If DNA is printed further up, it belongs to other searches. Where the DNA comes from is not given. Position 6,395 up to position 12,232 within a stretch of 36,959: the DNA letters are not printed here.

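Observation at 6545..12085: Stand-alone 1846-aa helicase-nuclease (DUF4011 / SF1 helicase / Vsr-like endonuclease / DUF3320) next to a tRNA: an Hhe-like defence candidate in an archaeon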

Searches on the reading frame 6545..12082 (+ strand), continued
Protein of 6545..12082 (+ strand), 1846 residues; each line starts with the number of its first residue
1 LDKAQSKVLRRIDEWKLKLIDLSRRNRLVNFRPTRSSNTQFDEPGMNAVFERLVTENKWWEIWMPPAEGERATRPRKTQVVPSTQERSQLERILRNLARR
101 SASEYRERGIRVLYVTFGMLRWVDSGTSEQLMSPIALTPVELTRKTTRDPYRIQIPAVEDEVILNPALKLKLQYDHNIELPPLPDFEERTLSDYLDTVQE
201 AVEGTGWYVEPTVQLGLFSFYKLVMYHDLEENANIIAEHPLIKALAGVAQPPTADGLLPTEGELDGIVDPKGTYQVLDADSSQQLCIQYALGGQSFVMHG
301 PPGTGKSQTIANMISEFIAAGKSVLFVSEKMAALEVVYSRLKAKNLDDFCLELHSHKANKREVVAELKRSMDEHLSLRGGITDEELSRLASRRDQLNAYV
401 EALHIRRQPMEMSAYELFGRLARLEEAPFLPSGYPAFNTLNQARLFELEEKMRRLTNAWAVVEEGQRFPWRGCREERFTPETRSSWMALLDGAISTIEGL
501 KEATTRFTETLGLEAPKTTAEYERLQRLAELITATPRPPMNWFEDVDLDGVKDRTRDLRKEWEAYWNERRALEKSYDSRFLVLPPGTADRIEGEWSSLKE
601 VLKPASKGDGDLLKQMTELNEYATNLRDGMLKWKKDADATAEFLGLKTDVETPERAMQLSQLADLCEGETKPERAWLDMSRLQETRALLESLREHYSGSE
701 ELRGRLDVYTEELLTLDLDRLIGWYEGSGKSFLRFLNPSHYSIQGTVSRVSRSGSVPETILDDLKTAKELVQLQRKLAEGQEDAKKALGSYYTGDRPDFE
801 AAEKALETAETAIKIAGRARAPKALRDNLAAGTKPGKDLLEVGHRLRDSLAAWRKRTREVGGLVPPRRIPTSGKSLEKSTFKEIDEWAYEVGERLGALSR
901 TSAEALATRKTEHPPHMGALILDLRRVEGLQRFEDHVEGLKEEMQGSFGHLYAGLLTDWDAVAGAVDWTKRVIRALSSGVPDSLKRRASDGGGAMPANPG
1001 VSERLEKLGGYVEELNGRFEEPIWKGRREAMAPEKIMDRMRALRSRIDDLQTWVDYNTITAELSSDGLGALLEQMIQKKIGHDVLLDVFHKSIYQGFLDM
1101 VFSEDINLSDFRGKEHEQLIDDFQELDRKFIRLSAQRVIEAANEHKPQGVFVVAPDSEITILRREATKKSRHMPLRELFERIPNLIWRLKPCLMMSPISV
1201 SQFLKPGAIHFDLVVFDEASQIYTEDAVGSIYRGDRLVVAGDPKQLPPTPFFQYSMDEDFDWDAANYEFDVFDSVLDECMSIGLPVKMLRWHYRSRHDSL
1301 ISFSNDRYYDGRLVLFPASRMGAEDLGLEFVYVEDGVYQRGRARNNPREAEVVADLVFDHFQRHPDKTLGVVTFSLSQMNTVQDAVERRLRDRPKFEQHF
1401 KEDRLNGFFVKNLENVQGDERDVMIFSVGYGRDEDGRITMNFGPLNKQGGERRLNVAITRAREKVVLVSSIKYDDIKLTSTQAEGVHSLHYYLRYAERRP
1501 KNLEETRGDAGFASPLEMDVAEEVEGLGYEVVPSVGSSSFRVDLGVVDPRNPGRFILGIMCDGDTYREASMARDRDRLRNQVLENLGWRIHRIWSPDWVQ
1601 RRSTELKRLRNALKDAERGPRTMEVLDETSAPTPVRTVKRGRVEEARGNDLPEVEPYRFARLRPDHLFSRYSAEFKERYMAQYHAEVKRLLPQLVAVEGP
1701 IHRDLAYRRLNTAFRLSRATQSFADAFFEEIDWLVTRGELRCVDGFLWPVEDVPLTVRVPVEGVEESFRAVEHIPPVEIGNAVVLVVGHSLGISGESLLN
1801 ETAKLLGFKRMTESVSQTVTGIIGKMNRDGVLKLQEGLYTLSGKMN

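Call 30: search_dna_similar(query=window:6545-12082:+, collection=plasmids, mode=protein, max_rows=40, max_evalue=1e-10)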
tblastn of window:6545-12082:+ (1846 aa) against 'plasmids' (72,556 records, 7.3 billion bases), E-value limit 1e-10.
Records with a match: 530; places in all: 556; records where one place covers at least 80% of the query: 1.
Best place of each record, by identity: <60% 530.
By first word of the organism name: Klebsiella 244; Ralstonia 108; Acinetobacter 41; Rhizobium 20; Raoultella 11; Mesorhizobium 6; Paracoccus 6; Vibrio 5; Variovorax 5; Thioclava 4; and 59 more.
By predicted mobility (MOB-suite, as given by PLSDB): conjugative 219; non-mobilizable 164; mobilizable 147.
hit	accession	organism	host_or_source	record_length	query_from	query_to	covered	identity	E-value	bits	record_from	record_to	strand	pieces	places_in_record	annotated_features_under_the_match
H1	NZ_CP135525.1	Halomontanus rarus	Salt lake,Salt lake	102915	10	1833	79%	35.7%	4e-156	826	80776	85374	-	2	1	DUF4011 domain-containing protein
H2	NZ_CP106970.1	Haloferax alexandrinus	-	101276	10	1836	82%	33.6%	7e-145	779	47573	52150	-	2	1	DUF4011 domain-containing protein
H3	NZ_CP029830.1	Azospirillum ramasamyi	single cell,Cow dung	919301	3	1842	78%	34.1%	9e-137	706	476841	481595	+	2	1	DUF3320 domain-containing protein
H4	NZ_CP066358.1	Sinorhizobium meliloti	Medicago lupulina L.,nodules of ...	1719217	11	1840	78%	33.6%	9e-144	720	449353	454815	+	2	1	none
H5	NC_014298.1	Halalkalicoccus jeotgali B3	-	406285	10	1833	72%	36.1%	6e-157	799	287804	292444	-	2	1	DUF4011 domain-containing protein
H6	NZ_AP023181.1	Paraburkholderia sp. PGU19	Physopelta gutta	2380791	11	1810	79%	32.8%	1e-131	678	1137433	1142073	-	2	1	none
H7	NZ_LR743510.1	Methylobacterium bullatum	-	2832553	11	1846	78%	32.4%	7e-135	670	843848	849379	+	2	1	none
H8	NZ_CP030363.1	Salinibacter ruber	-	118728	81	1830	74%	34.5%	7e-130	713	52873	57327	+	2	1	DUF3320 domain-containing protein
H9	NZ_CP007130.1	Gemmatirosa kalamazoonensis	-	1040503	15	1832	70%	35.3%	5e-106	674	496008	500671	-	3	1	record has no annotation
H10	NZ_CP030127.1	Indioceanicola profundi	sediment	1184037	11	1838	72%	34.4%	4e-129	685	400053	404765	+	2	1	none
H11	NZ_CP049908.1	Hymenobacter sp. HDW8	single bacterial strain,Siniperca ...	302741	4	1832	71%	34.5%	2e-130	658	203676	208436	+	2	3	DUF3320 domain-containing protein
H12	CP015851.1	Ralstonia solanacearum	Rhizoma kaempferiae,cell culture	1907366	11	1846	71%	33.7%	1e-128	660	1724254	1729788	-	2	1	DNA helicase related protein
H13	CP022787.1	Ralstonia solanacearum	Solanum tuberosum,single cell,Potato ...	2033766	11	1842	71%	33.7%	1e-128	659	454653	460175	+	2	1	helicase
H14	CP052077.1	Ralstonia solanacearum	tomato,cell culture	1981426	11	1842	71%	33.7%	4e-128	658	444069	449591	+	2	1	none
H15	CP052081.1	Ralstonia solanacearum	tomato,cell culture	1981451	11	1842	71%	33.7%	4e-128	658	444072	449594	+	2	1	none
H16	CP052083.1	Ralstonia solanacearum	tomato,cell culture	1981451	11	1842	71%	33.7%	4e-128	658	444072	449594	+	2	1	DUF3320 domain-containing protein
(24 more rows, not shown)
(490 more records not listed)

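Call 41: find_related_loci(query=window:6545-12082:+, collection=viral_contigs, flank=10000)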
Query window:6545-12082:+ (1846 aa) in viral_contigs; peptide patterns used: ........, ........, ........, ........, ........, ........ (x = any residue, [..] = any of these).
No stretch of DNA in the collection matches any of the patterns.

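Call 48: search_protein_families(library=ncbifam, proteins=[P0002, P0028, P0045, P0091, P0065], max_evalue=1e-50)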
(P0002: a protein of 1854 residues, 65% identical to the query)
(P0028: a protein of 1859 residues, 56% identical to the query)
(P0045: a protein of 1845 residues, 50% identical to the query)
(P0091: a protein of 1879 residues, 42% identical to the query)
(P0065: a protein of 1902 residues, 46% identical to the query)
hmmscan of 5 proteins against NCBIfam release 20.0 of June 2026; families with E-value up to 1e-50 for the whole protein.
P0002 (1854 aa): 2 families
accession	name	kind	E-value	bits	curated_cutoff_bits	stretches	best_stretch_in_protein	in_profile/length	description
NF058533.1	antiphage_ProA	equivalog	0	1370.1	1500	2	925-1816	999-1903/1903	anti-phage protein ProA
NF042953.1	Hhe_antiphage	equivalog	1.5e-256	854.7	2000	1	93-1737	124-1793/1797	DUF4011 domain-containing anti-phage protein Hhe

P0028 (1859 aa): 2 families
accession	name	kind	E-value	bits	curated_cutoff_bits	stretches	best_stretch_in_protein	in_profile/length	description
NF058533.1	antiphage_ProA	equivalog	0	1346.1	1500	2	916-1824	983-1903/1903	anti-phage protein ProA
NF042953.1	Hhe_antiphage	equivalog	7.4e-247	822.6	2000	1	102-1629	127-1682/1797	DUF4011 domain-containing anti-phage protein Hhe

P0045 (1845 aa): 2 families
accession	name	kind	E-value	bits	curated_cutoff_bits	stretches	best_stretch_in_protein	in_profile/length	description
NF058533.1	antiphage_ProA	equivalog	0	1271.7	1500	2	838-1808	915-1899/1903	anti-phage protein ProA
NF042953.1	Hhe_antiphage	equivalog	6.4e-245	816.2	2000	1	93-1664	124-1729/1797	DUF4011 domain-containing anti-phage protein Hhe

P0091 (1879 aa): 2 families
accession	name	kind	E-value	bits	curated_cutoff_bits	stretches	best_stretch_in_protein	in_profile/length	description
NF058533.1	antiphage_ProA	equivalog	0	1429.3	1500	2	870-1846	923-1902/1903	anti-phage protein ProA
NF042953.1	Hhe_antiphage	equivalog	4e-258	860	2000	2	1053-1697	1096-1732/1797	DUF4011 domain-containing anti-phage protein Hhe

P0065 (1902 aa): 2 families
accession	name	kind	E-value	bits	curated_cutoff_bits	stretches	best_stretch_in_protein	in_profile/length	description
NF058533.1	antiphage_ProA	equivalog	0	1383.5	1500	2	933-1864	975-1902/1903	anti-phage protein ProA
NF042953.1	Hhe_antiphage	equivalog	3.1e-277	923.3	2000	2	1038-1660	1066-1682/1797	DUF4011 domain-containing anti-phage protein Hhe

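Call 49: get_annotated_region(hit=H1, flank=8000)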
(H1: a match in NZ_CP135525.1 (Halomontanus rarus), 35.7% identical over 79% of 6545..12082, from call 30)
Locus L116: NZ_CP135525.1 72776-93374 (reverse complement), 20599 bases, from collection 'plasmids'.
description: Halomontanus rarus strain KZCA124 plasmid unnamed3, complete sequence
organism: Halomontanus rarus (NCBI taxid 3034020)
taxonomy: Archaea; Euryarchaeota; Halobacteria; Halobacteriales; Natrialbaceae; Halomontanus; Halomontanus rarus
host: -; source: Salt lake,Salt lake; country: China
typing (MOB-suite, as given by PLSDB): non-mobilizable; mating-pair formation MPF_T
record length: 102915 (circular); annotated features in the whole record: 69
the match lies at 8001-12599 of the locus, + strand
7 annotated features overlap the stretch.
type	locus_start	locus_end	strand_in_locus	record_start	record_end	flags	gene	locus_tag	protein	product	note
CDS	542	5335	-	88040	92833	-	-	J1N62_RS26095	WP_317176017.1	DEAD/DEAH box helicase family protein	-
CDS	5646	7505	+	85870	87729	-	-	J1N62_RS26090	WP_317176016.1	ADP-ribosylglycohydrolase family protein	-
CDS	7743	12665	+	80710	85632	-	-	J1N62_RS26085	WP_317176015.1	DUF4011 domain-containing protein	-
CDS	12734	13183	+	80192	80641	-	-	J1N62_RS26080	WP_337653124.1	hypothetical protein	-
CDS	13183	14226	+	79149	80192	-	-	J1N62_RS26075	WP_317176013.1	hypothetical protein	-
CDS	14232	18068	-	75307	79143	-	-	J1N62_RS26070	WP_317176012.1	UvrD-helicase domain-containing protein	-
CDS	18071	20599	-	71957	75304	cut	-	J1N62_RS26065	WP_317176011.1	PD-(D/E)XK nuclease family protein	-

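Call 50: get_annotated_region(hit=H16, flank=6000)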
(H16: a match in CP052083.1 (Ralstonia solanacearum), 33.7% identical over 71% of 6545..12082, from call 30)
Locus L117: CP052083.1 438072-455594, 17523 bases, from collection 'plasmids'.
description: Ralstonia solanacearum strain FJAT442.F1 plasmid Plas1, complete sequence
organism: Ralstonia solanacearum (NCBI taxid 305)
taxonomy: Bacteria; Pseudomonadota; Betaproteobacteria; Burkholderiales; Burkholderiaceae; Ralstonia; Ralstonia solanacearum
host: -; source: tomato,cell culture; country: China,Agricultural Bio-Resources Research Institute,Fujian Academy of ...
typing (MOB-suite, as given by PLSDB): mobilizable; relaxase MOBP
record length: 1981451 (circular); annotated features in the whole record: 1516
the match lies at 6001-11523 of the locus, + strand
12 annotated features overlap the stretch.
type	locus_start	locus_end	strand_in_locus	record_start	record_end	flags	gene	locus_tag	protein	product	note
CDS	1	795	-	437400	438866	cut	-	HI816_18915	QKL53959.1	GGDEF domain-containing protein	-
CDS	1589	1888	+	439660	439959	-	-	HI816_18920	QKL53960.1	hypothetical protein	-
CDS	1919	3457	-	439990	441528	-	-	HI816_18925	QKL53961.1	diguanylate cyclase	-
CDS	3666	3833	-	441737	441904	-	-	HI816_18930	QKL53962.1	hypothetical protein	-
CDS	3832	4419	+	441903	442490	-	-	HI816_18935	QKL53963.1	BON domain-containing protein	-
CDS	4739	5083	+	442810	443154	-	-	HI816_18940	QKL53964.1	hypothetical protein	-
CDS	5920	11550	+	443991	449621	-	-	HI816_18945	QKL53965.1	DUF3320 domain-containing protein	-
CDS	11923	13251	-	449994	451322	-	-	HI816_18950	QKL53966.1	IS4 family transposase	-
CDS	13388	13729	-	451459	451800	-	-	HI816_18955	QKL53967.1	hypothetical protein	-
CDS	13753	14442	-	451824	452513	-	-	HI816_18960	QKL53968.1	hypothetical protein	-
CDS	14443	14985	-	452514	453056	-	-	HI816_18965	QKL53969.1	hypothetical protein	-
CDS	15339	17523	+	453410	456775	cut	-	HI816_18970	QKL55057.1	thioester reductase domain-containing protein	-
